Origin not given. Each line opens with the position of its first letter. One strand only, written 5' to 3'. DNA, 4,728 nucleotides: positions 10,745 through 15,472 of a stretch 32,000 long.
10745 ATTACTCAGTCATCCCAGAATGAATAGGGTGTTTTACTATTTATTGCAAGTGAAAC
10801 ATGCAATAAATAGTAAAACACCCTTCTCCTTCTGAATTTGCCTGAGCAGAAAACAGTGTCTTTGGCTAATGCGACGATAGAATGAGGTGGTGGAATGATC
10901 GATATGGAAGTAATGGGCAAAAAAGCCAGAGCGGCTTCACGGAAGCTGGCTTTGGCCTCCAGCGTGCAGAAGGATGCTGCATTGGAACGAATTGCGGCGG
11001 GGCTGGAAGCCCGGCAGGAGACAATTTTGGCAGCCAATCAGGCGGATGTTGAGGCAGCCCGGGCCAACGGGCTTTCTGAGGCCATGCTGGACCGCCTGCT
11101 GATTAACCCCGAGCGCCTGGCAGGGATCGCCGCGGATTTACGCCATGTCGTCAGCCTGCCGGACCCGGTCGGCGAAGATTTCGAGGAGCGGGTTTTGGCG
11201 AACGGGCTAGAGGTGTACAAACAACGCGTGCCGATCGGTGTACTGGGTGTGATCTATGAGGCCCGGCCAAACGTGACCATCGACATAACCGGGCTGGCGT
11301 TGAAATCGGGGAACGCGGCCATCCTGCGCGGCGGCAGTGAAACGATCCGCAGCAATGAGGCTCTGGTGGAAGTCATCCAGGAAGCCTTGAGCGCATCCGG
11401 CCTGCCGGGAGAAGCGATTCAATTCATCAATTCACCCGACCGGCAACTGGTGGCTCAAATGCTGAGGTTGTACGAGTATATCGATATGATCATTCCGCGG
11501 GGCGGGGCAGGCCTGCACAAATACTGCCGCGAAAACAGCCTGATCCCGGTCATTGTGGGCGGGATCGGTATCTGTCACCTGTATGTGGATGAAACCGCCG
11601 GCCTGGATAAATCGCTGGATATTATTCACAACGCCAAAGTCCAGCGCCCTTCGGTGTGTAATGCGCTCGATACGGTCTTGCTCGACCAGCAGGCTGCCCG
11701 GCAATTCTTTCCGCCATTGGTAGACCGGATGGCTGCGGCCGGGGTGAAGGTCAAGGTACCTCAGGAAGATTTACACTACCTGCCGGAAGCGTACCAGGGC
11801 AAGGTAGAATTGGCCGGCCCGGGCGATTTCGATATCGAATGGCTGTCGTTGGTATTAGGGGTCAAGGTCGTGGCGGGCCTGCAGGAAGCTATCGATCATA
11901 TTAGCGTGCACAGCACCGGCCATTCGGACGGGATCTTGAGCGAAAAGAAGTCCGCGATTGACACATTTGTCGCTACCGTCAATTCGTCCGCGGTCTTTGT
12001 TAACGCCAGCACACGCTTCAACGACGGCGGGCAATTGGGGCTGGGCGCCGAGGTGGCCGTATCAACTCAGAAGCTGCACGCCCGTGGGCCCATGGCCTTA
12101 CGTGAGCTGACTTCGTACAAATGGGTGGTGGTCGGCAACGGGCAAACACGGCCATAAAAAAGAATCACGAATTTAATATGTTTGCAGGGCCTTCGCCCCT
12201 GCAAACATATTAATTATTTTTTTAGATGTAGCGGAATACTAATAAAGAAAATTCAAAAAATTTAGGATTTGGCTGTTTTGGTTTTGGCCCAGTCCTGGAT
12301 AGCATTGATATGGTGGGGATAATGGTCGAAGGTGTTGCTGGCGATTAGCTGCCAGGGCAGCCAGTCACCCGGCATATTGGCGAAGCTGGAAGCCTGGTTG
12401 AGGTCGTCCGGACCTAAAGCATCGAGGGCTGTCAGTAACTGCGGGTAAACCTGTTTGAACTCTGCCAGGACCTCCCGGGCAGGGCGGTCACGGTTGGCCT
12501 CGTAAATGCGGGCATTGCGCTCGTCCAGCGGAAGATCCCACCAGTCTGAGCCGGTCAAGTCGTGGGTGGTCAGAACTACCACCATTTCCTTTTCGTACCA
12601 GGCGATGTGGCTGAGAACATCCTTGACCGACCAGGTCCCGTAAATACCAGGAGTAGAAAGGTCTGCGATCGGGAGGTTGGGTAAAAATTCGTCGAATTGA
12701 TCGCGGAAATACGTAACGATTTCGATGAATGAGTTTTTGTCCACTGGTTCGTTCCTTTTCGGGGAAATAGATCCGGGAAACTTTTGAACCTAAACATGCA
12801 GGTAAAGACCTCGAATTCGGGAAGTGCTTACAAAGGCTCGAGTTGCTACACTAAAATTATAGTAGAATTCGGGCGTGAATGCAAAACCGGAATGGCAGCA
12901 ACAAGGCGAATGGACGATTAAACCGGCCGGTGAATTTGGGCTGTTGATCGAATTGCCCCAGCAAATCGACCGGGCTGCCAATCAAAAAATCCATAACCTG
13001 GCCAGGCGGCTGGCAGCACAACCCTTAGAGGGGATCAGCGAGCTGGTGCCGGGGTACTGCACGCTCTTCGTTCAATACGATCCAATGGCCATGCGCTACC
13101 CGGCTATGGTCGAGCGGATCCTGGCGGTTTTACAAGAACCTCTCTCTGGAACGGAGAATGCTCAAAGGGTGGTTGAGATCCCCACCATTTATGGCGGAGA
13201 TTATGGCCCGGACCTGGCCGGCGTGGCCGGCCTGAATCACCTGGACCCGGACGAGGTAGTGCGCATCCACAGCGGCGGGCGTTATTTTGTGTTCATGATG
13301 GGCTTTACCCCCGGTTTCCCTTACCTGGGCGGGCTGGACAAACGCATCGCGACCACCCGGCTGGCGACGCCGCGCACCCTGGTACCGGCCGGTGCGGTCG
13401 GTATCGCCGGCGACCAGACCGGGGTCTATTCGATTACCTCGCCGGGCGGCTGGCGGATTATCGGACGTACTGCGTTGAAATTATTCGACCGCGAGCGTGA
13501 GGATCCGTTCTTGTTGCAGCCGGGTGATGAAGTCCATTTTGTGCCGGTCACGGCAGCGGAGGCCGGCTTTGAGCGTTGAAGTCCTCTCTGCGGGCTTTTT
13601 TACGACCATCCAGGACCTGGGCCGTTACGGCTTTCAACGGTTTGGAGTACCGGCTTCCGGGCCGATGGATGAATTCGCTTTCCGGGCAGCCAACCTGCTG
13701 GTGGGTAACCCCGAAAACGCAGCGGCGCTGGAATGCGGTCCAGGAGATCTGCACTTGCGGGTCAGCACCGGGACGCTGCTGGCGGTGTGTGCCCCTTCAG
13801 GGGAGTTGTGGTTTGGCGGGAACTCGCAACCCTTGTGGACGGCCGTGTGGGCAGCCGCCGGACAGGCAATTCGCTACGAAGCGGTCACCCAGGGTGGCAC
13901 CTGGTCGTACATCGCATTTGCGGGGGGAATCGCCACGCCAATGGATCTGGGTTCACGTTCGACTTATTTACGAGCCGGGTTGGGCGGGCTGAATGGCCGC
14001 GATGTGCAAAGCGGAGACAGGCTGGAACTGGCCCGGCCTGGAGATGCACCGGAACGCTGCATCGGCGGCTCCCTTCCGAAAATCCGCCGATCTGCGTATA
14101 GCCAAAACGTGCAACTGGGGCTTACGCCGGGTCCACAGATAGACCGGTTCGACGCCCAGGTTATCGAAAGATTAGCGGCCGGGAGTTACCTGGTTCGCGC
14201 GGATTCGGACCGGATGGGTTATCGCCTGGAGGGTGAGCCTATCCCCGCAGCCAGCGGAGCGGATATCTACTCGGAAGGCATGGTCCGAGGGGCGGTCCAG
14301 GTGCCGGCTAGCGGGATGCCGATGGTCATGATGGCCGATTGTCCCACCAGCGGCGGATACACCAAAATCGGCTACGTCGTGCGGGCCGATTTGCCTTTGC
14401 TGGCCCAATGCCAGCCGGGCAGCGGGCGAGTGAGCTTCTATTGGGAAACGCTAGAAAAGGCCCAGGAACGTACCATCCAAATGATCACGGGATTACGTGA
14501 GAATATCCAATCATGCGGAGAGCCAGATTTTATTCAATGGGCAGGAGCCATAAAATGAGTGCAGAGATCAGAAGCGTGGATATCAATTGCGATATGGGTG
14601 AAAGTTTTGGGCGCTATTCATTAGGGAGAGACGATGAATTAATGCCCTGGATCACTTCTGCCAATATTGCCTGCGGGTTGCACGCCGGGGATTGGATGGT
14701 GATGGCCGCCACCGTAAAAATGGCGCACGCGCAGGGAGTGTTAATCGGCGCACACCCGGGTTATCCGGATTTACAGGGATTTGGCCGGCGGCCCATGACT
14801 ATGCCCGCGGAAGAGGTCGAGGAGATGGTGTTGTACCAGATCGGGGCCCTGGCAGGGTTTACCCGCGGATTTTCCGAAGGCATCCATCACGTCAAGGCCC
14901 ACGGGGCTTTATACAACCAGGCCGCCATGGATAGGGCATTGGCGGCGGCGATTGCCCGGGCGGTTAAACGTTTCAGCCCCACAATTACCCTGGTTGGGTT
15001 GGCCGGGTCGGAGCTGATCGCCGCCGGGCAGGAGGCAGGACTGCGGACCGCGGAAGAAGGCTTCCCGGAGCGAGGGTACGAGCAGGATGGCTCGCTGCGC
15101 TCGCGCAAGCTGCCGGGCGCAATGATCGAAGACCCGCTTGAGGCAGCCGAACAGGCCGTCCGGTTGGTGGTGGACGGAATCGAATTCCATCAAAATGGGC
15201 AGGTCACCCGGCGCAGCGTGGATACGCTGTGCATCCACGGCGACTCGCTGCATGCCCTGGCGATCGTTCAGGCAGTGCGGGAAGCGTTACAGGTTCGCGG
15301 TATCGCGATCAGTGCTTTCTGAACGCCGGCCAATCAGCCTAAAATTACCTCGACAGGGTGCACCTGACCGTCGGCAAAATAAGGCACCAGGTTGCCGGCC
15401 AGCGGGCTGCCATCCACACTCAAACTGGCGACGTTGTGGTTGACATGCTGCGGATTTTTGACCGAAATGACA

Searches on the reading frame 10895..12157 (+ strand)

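Call 25: search_protein_families(library=pfam, proteins=[window:10895-12157:+], max_evalue=0.00001)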
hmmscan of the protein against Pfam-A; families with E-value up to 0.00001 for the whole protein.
window:10895-12157:+ (420 aa): 1 family
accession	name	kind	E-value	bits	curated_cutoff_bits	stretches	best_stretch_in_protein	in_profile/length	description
PF00171.27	Aldedh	-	2e-13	50.2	23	1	6-284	33-298/461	Aldehyde dehydrogenase family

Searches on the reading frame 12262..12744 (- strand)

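Call 25: search_protein_families(library=pfam, proteins=[window:12262-12744:-], max_evalue=0.00001)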
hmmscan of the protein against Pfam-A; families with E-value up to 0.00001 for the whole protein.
window:12262-12744:- (160 aa): 3 families
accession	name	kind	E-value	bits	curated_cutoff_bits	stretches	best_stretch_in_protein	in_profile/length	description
PF11716.13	MDMPI_N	-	1.2e-11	45.9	24.2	1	14-119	5-112/140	Mycothiol maleylpyruvate isomerase N-terminal domain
PF12867.12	DinB_2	-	2.9e-09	37.9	24.8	1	14-147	6-126/128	DinB superfamily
PF08020.16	DUF1706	-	5.6e-09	36.6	24.2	1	38-154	45-166/166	Protein of unknown function (DUF1706)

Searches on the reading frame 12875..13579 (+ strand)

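Call 25: search_protein_families(library=pfam, proteins=[window:12875-13579:+], max_evalue=0.00001)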
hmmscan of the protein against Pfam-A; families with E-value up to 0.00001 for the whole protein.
window:12875-13579:+ (234 aa): 1 family
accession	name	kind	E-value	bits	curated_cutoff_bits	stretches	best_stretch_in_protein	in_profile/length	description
PF02682.21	CT_C_D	-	1.1e-74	250.9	22.1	1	13-214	1-202/202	Carboxyltransferase domain, subdomain C and D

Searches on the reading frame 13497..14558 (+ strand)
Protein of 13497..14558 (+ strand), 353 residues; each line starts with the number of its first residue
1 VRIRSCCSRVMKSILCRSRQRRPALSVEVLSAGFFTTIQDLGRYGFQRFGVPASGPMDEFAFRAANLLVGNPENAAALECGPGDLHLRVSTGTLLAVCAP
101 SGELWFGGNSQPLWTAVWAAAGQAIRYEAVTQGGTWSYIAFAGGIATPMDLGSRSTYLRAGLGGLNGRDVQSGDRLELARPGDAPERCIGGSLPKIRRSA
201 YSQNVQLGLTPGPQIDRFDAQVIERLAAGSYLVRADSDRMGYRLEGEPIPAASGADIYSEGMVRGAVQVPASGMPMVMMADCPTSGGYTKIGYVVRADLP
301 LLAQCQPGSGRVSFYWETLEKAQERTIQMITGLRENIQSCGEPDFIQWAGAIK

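Call 26: search_protein_families(library=pfam, proteins=[window:13497-14558:+], max_evalue=0.00001)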
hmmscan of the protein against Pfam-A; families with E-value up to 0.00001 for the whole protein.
window:13497-14558:+ (353 aa): 1 family
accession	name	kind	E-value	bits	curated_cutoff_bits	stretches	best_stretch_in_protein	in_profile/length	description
PF02626.20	CT_A_B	-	1.5e-79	267.8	25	1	49-314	1-259/261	Carboxyltransferase domain, subdomain A and B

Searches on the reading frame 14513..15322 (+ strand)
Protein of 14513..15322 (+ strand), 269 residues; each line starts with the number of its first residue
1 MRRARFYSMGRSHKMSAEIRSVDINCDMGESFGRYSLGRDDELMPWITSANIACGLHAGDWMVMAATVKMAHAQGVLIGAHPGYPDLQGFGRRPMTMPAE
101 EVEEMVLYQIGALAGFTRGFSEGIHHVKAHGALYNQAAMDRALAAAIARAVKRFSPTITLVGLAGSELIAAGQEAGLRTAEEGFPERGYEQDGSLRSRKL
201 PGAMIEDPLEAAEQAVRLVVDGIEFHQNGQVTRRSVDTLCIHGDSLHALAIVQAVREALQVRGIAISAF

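Call 26: search_protein_families(library=pfam, proteins=[window:14513-15322:+], max_evalue=0.00001)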
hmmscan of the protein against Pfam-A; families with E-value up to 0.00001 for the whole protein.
window:14513-15322:+ (269 aa): 1 family
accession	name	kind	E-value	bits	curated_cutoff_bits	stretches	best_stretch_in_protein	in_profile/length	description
PF03746.21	LamB_YcsF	-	1.2e-93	313.6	22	1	22-260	1-239/239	LamB/YcsF family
